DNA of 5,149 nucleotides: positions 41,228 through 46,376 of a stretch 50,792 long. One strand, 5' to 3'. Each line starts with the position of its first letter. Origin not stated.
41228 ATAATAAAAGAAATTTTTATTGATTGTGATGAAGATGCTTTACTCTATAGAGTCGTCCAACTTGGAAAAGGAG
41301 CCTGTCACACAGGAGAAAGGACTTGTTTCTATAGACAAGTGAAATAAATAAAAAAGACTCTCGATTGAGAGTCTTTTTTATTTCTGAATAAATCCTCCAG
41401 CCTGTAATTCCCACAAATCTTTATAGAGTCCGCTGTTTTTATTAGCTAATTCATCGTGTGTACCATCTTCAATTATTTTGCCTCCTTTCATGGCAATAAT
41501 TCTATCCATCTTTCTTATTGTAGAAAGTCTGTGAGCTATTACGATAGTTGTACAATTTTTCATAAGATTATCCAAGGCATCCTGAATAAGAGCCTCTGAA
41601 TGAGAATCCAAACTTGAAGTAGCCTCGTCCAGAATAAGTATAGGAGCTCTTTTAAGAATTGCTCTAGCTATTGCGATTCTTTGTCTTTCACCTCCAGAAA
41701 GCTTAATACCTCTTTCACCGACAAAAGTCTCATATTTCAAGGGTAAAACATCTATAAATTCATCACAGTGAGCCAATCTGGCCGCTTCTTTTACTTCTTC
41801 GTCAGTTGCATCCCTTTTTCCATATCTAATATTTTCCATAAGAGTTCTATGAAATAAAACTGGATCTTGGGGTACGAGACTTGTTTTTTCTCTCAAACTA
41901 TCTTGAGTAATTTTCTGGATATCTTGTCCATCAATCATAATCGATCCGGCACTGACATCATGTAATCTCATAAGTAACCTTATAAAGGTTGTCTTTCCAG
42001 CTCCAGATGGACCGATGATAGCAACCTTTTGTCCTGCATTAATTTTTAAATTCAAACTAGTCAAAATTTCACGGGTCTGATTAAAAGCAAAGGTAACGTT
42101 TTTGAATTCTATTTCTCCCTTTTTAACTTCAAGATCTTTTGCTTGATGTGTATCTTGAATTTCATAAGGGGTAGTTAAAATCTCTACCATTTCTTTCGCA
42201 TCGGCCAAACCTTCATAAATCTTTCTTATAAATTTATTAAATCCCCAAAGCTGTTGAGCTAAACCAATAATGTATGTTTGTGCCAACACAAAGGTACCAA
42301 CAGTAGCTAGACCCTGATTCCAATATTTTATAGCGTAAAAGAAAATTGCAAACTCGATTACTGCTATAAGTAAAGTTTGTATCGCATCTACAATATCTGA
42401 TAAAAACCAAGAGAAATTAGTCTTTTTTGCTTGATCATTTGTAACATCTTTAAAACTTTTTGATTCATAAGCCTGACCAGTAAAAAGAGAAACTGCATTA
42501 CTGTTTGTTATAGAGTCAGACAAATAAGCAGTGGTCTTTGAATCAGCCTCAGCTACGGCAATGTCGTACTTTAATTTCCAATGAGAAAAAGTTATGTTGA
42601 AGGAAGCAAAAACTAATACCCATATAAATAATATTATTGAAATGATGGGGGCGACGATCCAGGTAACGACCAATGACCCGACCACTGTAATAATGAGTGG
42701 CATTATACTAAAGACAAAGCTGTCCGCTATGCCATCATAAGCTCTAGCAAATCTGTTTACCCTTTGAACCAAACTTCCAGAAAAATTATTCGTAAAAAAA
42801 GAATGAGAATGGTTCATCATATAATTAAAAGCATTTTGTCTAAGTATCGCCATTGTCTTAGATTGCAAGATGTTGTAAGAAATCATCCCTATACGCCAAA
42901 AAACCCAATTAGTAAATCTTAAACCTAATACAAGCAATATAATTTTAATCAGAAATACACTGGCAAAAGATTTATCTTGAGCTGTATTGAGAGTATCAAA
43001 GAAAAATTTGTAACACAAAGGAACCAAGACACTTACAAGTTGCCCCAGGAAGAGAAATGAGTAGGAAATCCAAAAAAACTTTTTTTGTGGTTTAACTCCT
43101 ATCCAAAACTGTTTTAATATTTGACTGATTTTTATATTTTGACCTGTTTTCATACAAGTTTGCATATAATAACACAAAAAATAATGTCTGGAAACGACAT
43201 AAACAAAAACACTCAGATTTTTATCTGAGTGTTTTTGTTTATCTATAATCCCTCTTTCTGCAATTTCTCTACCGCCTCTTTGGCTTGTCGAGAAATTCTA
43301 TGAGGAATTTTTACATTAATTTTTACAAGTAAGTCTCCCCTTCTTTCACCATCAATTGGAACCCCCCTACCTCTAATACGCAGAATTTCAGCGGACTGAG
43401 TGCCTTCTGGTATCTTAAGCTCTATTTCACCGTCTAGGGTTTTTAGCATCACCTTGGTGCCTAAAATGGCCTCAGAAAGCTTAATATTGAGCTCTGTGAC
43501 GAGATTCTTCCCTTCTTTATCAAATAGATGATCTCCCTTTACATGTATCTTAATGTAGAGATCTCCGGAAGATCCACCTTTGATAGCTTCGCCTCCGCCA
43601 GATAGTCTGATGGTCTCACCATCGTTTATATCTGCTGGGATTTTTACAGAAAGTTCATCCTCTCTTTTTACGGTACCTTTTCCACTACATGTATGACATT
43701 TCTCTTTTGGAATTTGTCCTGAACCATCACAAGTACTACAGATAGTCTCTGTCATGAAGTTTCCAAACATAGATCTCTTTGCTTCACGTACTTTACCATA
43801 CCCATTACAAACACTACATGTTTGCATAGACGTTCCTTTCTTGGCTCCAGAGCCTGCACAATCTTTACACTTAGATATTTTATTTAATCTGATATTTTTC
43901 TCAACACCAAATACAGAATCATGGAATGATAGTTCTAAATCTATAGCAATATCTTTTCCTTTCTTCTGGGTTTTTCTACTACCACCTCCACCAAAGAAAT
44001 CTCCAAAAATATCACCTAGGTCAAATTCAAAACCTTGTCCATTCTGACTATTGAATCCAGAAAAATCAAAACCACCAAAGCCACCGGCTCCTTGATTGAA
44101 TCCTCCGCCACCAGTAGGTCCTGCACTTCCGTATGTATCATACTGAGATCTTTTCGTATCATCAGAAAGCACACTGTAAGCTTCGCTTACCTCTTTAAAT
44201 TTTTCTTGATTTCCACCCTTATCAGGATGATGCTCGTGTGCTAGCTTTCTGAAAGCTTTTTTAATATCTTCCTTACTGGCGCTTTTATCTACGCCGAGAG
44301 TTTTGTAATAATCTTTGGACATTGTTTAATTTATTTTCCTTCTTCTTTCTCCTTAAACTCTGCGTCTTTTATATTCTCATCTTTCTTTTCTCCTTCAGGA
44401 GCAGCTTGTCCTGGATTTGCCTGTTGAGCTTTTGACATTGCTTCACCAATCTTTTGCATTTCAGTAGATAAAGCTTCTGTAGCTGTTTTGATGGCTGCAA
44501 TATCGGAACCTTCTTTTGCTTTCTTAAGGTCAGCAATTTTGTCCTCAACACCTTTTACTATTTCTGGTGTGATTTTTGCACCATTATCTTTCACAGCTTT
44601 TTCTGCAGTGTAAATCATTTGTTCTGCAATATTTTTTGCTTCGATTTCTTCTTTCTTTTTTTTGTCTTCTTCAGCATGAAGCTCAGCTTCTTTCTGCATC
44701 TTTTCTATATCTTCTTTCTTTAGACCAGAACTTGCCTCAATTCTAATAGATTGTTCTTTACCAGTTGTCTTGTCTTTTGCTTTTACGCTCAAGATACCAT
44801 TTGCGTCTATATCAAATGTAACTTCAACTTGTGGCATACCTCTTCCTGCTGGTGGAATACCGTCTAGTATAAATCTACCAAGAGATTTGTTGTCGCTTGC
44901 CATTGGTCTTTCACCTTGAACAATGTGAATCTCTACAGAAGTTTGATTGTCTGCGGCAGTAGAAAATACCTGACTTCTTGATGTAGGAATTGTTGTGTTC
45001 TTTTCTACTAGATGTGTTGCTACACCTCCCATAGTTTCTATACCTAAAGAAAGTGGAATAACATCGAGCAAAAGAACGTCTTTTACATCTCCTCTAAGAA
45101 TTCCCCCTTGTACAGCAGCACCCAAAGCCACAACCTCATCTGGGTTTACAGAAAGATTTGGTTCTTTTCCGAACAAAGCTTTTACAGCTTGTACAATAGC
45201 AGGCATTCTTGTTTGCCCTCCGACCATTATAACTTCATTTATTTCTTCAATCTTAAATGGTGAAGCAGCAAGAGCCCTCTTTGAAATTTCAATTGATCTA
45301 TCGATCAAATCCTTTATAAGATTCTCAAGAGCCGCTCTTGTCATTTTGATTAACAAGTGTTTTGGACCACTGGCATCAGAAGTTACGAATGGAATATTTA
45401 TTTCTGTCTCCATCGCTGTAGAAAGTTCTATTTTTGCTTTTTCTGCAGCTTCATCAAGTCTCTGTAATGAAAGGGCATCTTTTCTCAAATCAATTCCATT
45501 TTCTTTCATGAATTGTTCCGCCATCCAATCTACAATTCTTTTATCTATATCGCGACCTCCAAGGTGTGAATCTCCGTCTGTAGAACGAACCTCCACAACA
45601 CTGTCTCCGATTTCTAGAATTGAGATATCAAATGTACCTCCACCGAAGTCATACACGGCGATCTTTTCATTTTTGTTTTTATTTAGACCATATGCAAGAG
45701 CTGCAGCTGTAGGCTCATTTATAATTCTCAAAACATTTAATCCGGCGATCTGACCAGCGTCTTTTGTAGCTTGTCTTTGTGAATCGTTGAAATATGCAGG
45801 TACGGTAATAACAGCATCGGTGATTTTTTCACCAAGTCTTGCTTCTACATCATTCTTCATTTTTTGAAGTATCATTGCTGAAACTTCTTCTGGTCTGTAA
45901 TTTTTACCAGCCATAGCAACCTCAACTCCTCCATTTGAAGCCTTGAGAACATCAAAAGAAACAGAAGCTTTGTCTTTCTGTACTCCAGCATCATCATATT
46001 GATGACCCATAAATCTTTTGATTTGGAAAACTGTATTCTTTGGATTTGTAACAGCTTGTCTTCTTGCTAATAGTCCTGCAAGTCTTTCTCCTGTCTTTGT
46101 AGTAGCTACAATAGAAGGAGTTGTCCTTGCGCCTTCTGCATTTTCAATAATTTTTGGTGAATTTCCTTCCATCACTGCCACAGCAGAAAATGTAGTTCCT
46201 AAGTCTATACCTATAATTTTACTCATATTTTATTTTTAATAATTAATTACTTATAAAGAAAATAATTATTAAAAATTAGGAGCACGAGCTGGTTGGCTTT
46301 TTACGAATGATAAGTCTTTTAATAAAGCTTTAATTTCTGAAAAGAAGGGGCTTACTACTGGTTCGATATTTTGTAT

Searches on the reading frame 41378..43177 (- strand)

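Call 63: search_protein_families(library=pfam, proteins=[window:41378-43177:-], max_evalue=0.00001)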
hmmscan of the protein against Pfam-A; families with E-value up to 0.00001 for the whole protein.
window:41378-43177:- (599 aa): 3 families
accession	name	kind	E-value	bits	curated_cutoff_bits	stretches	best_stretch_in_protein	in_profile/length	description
PF00005.33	ABC_tran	-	7.4e-34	117.7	25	1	372-521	1-137/137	ABC transporter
PF00664.28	ABC_membrane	-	2.4e-23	83.6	28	1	36-306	2-270/274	ABC transporter transmembrane region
PF02463.25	SMC_N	-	2e-10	40.9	40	1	414-564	112-212/220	RecF/RecN/SMC N terminal domain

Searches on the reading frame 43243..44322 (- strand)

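Call 63: search_protein_families(library=pfam, proteins=[window:43243-44322:-], max_evalue=0.00001)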
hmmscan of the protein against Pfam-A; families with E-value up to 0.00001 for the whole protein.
window:43243-44322:- (359 aa): 3 families
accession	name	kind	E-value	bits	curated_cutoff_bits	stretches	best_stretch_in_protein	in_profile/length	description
PF01556.23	DnaJ_C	-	1.9e-43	148.5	26.6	1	126-340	2-152/152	DnaJ C terminal domain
PF00226.36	DnaJ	-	1.1e-23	83.6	27.8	1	4-62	1-63/63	DnaJ domain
PF00684.25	DnaJ_CXXCXGXG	-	2.3e-15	57.1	32.7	1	152-216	1-65/65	DnaJ central domain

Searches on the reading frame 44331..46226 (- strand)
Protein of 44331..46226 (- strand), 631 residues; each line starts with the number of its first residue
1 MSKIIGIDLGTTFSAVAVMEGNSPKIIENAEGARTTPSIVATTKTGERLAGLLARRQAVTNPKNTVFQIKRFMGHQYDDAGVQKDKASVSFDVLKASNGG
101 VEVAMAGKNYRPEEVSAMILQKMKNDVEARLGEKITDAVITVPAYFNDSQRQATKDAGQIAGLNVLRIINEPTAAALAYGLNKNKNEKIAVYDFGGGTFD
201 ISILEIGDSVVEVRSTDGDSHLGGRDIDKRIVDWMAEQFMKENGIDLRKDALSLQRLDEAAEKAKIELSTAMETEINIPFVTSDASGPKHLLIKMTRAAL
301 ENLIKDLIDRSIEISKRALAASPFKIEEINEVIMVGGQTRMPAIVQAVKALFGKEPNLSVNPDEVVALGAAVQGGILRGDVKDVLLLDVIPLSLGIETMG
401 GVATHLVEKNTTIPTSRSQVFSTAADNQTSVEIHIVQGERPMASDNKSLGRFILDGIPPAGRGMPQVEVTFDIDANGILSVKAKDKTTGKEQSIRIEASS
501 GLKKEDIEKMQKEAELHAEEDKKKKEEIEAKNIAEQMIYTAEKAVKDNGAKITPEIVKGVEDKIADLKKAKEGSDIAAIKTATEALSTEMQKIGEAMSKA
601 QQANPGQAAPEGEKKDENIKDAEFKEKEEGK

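Call 63: search_protein_families(library=pfam, proteins=[window:44331-46226:-], max_evalue=0.00001)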
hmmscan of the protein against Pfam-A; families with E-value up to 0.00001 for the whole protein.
window:44331-46226:- (631 aa): 2 families
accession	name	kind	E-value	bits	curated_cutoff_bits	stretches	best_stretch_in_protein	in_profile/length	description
PF00012.26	HSP70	-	1.7e-249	829.5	20.6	1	4-598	1-598/599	Hsp70 protein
PF06723.19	MreB_Mbl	-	6.5e-15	55.2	27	1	117-371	75-316/327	MreB/Mbl protein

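Call 64: list_cluster_members(proteins=[window:44331-46226:-, window:28824-30668:-, window:33707-35194:-, window:10970-12463:-])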
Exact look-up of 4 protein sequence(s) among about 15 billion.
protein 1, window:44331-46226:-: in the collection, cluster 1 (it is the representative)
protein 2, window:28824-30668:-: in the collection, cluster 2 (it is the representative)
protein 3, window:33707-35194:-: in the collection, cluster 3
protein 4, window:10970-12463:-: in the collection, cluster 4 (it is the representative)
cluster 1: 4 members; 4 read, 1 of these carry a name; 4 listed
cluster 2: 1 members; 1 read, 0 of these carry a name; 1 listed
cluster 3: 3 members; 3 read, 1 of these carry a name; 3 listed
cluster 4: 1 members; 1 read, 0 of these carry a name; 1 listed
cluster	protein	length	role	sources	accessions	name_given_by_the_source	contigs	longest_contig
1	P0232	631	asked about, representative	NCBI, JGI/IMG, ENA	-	-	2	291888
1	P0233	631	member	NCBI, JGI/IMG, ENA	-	molecular chaperone DnaK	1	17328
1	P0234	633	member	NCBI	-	-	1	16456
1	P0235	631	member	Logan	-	-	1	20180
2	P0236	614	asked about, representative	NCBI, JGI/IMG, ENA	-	-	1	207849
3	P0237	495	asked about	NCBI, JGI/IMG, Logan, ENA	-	-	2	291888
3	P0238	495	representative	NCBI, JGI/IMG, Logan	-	-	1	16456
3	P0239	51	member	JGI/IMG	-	prolyl-tRNA synthetase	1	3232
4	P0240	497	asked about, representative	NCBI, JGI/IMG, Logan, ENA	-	-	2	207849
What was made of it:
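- On DUF6624-linked candidate-phyla graspetide clusters (Carter group 42; Makarova branches 1 and 2): The organism's name could not be retrieved (call 64).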
